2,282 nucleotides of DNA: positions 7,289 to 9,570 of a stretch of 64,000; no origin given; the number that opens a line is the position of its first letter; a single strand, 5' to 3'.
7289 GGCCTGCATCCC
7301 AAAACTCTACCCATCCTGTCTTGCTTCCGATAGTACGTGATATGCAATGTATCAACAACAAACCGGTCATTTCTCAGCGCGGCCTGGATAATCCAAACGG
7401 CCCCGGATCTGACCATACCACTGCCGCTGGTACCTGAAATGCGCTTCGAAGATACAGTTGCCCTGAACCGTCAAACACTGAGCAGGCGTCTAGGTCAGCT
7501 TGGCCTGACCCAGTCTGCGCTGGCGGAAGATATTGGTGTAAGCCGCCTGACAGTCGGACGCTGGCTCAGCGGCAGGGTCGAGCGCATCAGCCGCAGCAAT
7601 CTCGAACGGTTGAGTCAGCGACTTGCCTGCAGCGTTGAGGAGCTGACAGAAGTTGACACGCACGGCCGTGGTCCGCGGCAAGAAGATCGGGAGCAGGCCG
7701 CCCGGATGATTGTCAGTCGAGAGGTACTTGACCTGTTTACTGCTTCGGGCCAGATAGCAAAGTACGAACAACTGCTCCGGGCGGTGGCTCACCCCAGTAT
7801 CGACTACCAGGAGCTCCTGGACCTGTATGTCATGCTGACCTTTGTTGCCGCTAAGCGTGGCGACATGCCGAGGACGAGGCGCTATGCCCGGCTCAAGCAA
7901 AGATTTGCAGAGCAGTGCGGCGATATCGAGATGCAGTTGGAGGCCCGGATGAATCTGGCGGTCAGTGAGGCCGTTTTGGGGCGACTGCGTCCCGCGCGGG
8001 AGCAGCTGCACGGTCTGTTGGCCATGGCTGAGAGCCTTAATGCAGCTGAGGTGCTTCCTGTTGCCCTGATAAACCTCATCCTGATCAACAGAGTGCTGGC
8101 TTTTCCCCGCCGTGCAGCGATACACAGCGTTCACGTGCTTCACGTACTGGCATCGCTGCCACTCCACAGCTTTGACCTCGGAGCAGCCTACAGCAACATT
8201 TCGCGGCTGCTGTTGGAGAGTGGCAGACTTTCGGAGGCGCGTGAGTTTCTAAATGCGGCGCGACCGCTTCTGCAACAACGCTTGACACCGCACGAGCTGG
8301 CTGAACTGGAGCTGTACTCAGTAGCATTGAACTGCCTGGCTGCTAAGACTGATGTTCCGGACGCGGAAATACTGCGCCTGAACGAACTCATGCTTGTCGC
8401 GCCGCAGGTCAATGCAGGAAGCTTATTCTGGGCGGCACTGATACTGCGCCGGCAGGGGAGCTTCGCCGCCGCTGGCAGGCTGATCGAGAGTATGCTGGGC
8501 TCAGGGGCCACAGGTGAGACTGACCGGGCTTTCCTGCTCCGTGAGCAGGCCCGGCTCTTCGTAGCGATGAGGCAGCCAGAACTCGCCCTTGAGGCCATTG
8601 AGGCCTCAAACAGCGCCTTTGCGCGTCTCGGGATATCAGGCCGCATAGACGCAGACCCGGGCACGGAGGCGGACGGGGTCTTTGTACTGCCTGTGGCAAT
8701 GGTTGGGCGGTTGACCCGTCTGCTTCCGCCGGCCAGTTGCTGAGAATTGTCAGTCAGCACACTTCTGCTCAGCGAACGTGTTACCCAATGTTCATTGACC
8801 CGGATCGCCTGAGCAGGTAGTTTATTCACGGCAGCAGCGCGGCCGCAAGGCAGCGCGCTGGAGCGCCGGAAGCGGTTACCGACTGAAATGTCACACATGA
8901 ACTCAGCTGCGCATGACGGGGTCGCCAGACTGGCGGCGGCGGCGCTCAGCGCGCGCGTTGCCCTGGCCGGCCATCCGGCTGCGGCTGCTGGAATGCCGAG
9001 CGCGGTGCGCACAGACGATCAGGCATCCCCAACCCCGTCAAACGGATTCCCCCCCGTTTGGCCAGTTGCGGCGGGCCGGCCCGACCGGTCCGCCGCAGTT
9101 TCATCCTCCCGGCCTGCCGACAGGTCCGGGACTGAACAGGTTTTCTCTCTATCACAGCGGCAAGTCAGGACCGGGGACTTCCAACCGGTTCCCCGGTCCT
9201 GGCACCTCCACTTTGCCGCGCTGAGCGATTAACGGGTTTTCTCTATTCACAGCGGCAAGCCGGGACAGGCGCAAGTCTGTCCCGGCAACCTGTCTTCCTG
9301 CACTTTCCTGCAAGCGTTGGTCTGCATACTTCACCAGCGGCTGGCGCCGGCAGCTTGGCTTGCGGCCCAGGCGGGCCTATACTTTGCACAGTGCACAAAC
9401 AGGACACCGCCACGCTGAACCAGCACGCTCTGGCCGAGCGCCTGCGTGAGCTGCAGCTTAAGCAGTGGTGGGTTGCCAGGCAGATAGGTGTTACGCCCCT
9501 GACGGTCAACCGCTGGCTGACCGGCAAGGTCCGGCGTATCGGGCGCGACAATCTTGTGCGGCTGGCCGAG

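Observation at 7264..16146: Head-to-tail array of six paralogous XRE-HTH + TPR-like regulators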

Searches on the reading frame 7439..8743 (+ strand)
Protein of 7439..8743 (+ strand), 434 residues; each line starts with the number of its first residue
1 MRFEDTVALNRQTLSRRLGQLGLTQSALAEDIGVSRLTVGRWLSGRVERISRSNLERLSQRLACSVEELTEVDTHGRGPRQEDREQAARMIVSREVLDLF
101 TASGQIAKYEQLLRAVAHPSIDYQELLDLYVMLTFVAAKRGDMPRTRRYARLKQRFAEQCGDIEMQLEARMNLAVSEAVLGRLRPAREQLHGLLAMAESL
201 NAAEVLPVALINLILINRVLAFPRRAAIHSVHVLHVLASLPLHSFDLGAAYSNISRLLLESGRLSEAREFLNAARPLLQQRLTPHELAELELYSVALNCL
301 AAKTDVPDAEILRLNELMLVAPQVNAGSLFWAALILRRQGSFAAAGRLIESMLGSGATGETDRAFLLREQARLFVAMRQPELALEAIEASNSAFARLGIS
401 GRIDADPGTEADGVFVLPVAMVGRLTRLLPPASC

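Call 4: search_protein_families(library=pfam, proteins=[window:7439-8743:+], max_evalue=1)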
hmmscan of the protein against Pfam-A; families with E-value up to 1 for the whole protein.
window:7439-8743:+ (434 aa): 16 families
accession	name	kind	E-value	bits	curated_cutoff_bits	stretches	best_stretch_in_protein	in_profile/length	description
PF01381.28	HTH_3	-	8.4e-10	39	23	1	16-69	4-55/55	Helix-turn-helix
PF13443.12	HTH_26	-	9.3e-10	39.1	22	1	14-72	2-60/63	Cro/C1-type HTH DNA-binding domain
PF13560.12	HTH_31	-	8e-07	29.7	27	1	20-70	12-62/64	Helix-turn-helix domain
PF25213.1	HVO_A0261_N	-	0.002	18.4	35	1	10-49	12-51/86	HVO_A0261 N-terminal domain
PF13424.12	TPR_12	-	0.0095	16.5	30.1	1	247-279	44-76/77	Tetratricopeptide repeat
PF15943.11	YdaS_toxin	-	0.017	15.4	30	1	25-50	11-35/65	Bacterial toxin YdaS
PF07719.23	TPR_2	-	0.025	15.2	27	1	249-274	2-27/34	Tetratricopeptide repeat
PF13432.12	TPR_16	-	0.029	15.2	32.7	0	249-275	32-58/65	Tetratricopeptide repeat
PF14559.12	TPR_19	-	0.039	14.7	25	1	249-280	26-57/68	Tetratricopeptide repeat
PF13384.12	HTH_23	-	0.039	14.2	24.6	1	16-44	12-39/50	Homeodomain-like domain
PF20432.4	Xre-like-HTH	-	0.045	14.5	25.8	1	19-59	20-59/63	Antitoxin Xre-like helix-turn-helix domain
PF13545.12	HTH_Crp_2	-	0.059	13.8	27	1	20-44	20-44/70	Crp-like helix-turn-helix domain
PF13181.12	TPR_8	-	0.076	13.7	25.7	0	250-274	3-27/34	Tetratricopeptide repeat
PF12844.13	HTH_19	-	0.097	13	30.2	1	19-65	9-54/64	Helix-turn-helix domain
PF13374.12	TPR_10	-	0.11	13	27.5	1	249-271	3-25/42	Tetratricopeptide repeat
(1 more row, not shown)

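Call 5: search_protein_families(library=ncbifam, proteins=[window:7439-8743:+], max_evalue=0.1)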
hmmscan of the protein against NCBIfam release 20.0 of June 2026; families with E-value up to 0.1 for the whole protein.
window:7439-8743:+ (434 aa): 4 families
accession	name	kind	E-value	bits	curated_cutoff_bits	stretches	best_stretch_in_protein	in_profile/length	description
NF007257.0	PRK09706.1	subfamily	4.8e-06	26.4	101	1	13-112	9-108/135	transcriptional repressor DicA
NF041951.1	phage_RstR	subfamily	0.00053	20.2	80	1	20-74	13-66/108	RstR family transcriptional repressor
TIGR03070.1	couple_hipB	subfamily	0.015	15.2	71.65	1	20-39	13-32/58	type II toxin-antitoxin system Y4mF family antitoxin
TIGR02607.1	antidote_HigA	equivalog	0.015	15.1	47.7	1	18-46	16-44/81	HigA family addiction module antitoxin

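Call 6: search_protein_families(library=padloc, proteins=[window:7439-8743:+], max_evalue=0.1)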
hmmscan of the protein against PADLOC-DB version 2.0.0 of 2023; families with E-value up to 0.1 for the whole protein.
window:7439-8743:+ (434 aa): 3 families
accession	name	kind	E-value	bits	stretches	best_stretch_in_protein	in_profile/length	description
PDLC03951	RmrA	-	0.0026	14.8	1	20-72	19-70/400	-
PDLC04775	PDC-M69A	-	0.0071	14.8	1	16-74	14-71/113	-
PDLC03665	Control_protein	-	0.017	13.3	1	17-72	17-71/77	control protein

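Call 7: search_solved_structures(query=A1, max_evalue=1)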
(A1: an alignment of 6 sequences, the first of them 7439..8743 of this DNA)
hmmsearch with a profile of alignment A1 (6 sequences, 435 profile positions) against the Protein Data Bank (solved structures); distinct sequences matched with E-value up to 1: 31.
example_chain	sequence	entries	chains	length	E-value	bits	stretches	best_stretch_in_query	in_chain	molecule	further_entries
3sf4_A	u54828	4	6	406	2.5e-06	30.1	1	122-222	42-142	G-protein-signaling modulator 2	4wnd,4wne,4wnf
4wng_A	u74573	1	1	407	2.5e-06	30.1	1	122-222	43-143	G-protein-signaling modulator 2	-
6hc2_A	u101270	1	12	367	6.6e-06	28.7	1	122-222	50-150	G-protein-signaling modulator 2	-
5a7d_B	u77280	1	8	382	1.6e-05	27.4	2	141-244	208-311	PINS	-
4a1s_A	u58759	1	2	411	5.6e-05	25.6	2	141-243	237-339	PARTNER OF INSCUTEABLE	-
9y6s_6y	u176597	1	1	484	0.00019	23.9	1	129-242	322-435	Tetratricopeptide repeat protein 29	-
3bs3_A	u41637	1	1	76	0.00097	21.6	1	17-70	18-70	Putative DNA-binding protein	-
5a6c_A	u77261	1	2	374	0.0014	21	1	122-222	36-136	G-PROTEIN-SIGNALING MODULATOR 2, AFADIN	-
5fjy_A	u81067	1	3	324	0.002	20.5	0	128-198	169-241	KINESIN LIGHT CHAIN 2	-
3ro2_A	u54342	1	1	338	0.0023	20.4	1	122-222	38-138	G-protein-signaling modulator 2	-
4g2v_A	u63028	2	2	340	0.0023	20.3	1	122-222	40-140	G-protein-signaling modulator 2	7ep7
8glv_Lf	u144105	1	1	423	0.0038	19.6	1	152-353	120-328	Subunit of axonemal inner dynein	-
1adr_A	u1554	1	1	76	0.0058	19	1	16-76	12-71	P22 C2 REPRESSOR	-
3gw4_A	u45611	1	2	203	0.011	18.2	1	169-283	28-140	Uncharacterized protein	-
2r1j_L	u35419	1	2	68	0.015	17.7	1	16-70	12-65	Repressor protein C2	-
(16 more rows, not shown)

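Call 34: predict_structure(alignment_id=A1)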
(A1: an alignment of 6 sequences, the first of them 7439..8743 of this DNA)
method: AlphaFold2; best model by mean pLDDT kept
length: 434 residues; sequences in the alignment: 6
mean_pLDDT: 83.8   pTM: 0.73
mean pLDDT of the five models: 83.8, 82.4, 82.1, 80.1, 79.9
residues with pLDDT >= 90: 147; 70-90: 248; 50-70: 29; < 50: 10
segments of 3 or more residues with pLDDT < 50: 1-3, 73-76
pLDDT, mean of each block of 10 residues (from residue 1): 66 87 88 86 79 89 87 54 76 81 73 73 76 77 81 83 82 84 90 90 87 93 94 89 81 94 93 88 82 92 86 83 67 93 94 77 90 95 95 89 81 86 88 49
secondary structure, 60 per line:
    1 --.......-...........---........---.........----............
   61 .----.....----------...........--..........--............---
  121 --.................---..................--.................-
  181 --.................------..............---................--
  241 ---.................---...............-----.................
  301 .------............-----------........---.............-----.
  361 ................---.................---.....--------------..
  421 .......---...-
elements in order: E6-9 H11-21 H25-32 H36-44 E49-51 H52-61 H66-69 H81-91 H94-103 H106-117 H123-139 H143-160 H163-179 H183-199 H206-219 H223-238 H244-260 H264-278 H284-301 H308-319 H331-338 H342-354 H360-376 H380-396 H400-404 H419-427

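Call 53: fold_search(model_id=the predicted structure, library=pdb)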
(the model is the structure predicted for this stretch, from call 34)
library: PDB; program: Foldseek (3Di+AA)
matches with E <= 10: 1379; with E <= 0.001: 32
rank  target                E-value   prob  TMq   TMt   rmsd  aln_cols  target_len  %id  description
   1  1hz4                  2.8e-05  1.00  0.56  0.65   8.2       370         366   14  CRYSTAL STRUCTURE OF TRANSCRIPTION FACTOR MALT DOMAIN III (released 2001-11-28)
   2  4ui9_O                2.9e-05  1.00  0.52  0.36  15.1       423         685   15  Atomic structure of the human Anaphase-Promoting Complex (released 2015-06-17)
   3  5a31_O                3.5e-05  1.00  0.52  0.36  15.1       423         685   15  Structure of the human APC-Cdh1-Hsl1-UbcH10 complex. (released 2015-11-18)
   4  5a7d_C                3.6e-05  1.00  0.36  0.44  10.1       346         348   16  Tetrameric assembly of LGN with Inscuteable (released 2016-08-03)
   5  4g2v_A                4.9e-05  1.00  0.33  0.43  13.5       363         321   15  Structure complex of LGN binding with FRMPD1 (released 2013-01-23)
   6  6q6g_O                5.1e-05  1.00  0.53  0.35  15.3       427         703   14  Cryo-EM structure of the APC/C-Cdc20-Cdk2-cyclinA2-Cks2 complex, the D1 box class (released 2019-09-11)
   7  5l9u_O                1.3e-04  1.00  0.53  0.36  15.2       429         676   15  Model of human Anaphase-promoting complex/Cyclosome (APC/C-CDH1) with a cross linked Ubiquitin variant-substrate-UBE2C (released 2016-09-14)
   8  7t7t_A                1.3e-04  1.00  0.35  0.33  17.7       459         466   13  Structure of TSK/BRU1 bound to histone H3.1 (released 2022-03-30)
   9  5g05_O                1.4e-04  1.00  0.48  0.33  15.4       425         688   14  Cryo-EM structure of combined apo phosphorylated APC (released 2016-05-25)
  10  9y6s_6y               1.7e-04  1.00  0.23  0.26  18.5       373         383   15  96-nm repeat of the Leishmania tarentolae doublet microtubule (released 2025-12-17)
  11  4wng_A                1.7e-04  1.00  0.38  0.48   9.3       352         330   14  Crystal structure of the TPR domain of LGN in complex with Frmpd4/Preso1 at 2.1 Angstrom resolution (released 2015-09-16)
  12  5a7d_B                2.2e-04  1.00  0.36  0.43  11.0       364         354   16  Tetrameric assembly of LGN with Inscuteable (released 2016-08-03)
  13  7ep7_A                2.4e-04  1.00  0.35  0.45  13.5       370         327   15  The complex structure of Gpsm2 and Whirlin (released 2022-05-04)
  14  9gaw_O                2.6e-04  1.00  0.52  0.35  16.5       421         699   16  High-resolution structure of the Anaphase-promoting complex/cyclosome (APC/C) bound to co-activator Cdh1 (released 2024-08-14)
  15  3u3w_A                3.1e-04  1.00  0.35  0.51  11.9       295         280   16  Crystal Structure of Bacillus thuringiensis PlcR in complex with the peptide PapR7 and DNA (released 2013-01-09)
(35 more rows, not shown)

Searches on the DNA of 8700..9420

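Call 18: search_rna_families(source=window, start=8700, end=9420, threshold=evalue, max_evalue=10)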
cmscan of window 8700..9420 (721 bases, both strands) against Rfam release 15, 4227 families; matches with E-value up to 10: 9.
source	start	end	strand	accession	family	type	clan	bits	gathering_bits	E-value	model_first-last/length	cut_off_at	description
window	8851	8962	-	RF02369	h2cR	Gene; sRNA;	-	25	70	0.015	1-137/137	no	h2cR sRNA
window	9168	9199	-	RF02598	EBv-sisRNA-2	Gene;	-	20.4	41.8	2.4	1-76/76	no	Epstein-Barr virus stable intronic sequence RNA 2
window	9166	9202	+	RF03787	mir-2010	Gene; miRNA;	-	19.4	66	1.2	1-76/76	no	mir-2010 microRNA precursor family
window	9033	9100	+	RF02833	Scr3202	Gene; sRNA;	-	19.4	52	3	1-95/95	no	Streptomyces RNA 3202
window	9055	9138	+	RF01698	Chloroflexi-1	Gene; sRNA;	-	18.5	80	0.49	1-84/84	no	Chloroflexi-1 RNA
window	9035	9105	+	RF00107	FinP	Gene;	CL00016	17.6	45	1.1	1-76/76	no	FinP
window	9013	9102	+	RF02241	Xoo2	Gene; sRNA;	-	17.1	45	1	1-78/78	no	Xanthomonadaceae sRNA Xoo2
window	8835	8860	+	RF01519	CC0196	Gene; sRNA;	-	12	35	6.8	33-56/58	no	Caulobacter sRNA CC0196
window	8921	8950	-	RF01756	rne-II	Cis-reg;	-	8.7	50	8.4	255-284/287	no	rne-II RNA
